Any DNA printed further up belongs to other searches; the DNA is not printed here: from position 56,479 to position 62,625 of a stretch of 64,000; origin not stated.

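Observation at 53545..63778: SipW-type signal peptidase, three paralogous TasA/camelysin-like secreted proteins, a 1948-aa GLUG giant and an anchored SGNH hydrolase: candidate undescribed surface-fibre/adhesin system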

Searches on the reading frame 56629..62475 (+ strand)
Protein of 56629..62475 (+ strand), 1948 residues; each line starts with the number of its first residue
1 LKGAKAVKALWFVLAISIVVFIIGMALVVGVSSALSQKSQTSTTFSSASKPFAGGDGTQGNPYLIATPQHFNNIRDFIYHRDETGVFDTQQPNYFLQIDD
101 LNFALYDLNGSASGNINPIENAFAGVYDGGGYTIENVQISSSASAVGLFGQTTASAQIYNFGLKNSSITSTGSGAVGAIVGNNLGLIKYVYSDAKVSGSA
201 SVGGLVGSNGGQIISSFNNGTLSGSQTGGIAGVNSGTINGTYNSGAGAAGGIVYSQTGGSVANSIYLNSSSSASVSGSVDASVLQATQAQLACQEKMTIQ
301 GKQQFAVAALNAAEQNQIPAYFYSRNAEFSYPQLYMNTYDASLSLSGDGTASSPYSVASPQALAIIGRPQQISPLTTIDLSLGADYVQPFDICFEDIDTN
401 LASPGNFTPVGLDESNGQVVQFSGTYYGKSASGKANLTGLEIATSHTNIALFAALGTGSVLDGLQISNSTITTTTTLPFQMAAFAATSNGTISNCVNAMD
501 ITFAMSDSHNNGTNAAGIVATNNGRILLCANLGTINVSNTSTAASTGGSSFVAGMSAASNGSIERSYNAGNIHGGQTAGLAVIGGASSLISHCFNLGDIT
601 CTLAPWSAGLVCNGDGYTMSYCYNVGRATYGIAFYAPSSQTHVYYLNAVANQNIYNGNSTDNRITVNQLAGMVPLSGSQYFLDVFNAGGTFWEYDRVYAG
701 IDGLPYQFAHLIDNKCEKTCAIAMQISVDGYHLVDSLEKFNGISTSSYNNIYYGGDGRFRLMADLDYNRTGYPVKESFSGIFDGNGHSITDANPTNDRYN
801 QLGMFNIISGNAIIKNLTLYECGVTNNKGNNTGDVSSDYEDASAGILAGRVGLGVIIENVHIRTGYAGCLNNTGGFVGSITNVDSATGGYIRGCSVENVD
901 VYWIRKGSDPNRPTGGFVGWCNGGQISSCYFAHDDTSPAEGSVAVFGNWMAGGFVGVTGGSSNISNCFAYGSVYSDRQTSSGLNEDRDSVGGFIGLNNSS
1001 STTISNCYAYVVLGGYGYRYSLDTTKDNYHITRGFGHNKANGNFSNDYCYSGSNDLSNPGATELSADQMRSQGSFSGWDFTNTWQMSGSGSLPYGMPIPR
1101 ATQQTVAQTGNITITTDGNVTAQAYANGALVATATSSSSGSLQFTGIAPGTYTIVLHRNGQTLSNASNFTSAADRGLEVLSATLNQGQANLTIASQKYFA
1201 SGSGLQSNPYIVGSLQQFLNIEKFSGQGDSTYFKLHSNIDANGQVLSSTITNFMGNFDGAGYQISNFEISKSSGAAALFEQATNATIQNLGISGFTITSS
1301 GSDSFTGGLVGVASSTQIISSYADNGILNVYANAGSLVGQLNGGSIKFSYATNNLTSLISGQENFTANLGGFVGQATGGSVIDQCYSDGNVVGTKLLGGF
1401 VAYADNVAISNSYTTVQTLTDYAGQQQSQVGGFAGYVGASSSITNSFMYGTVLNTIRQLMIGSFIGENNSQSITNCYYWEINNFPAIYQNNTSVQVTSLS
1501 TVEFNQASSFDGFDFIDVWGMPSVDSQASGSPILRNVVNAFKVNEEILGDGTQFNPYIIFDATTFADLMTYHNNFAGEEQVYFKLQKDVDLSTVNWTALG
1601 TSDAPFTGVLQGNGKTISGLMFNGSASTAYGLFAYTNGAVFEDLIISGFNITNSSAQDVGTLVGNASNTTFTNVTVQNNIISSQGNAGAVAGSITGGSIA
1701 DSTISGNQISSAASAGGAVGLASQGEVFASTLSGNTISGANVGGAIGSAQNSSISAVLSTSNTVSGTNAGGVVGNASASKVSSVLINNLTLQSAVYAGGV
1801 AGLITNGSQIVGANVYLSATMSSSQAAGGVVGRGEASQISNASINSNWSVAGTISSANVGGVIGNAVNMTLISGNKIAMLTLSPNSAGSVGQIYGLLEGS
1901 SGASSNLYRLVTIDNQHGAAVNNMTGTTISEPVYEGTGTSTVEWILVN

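Call 3: search_protein_families(library=pfam, proteins=[window:56629-62475:+], max_evalue=0.1)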
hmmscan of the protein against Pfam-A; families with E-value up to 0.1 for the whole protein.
window:56629-62475:+ (1948 aa): 4 families
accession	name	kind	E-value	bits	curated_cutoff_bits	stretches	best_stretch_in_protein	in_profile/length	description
PF05342.19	Peptidase_M26_N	-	0.0002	21.1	27.7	1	1564-1677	142-249/250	M26 IgA1-specific Metallo-endopeptidase N-terminal region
PF07581.17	Glug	-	0.003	18.3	20.5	3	1368-1392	4-28/28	The GLUG motif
PF17210.9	SdrD_B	-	0.004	17.8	29.7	1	1124-1170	32-78/112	SdrD B-like domain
PF17802.7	SpaA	-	0.023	15.3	23.1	1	1121-1154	31-56/91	Prealbumin-like fold domain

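Call 4: search_protein_families(library=ncbifam, proteins=[window:56629-62475:+], max_evalue=0.1)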
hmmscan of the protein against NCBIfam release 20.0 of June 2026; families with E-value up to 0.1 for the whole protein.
window:56629-62475:+ (1948 aa): 0 families

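Call 49: search_solved_structures(query=window:56629-62475:+, max_evalue=1)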
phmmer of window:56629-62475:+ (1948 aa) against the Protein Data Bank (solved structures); distinct sequences matched with E-value up to 1: 0.
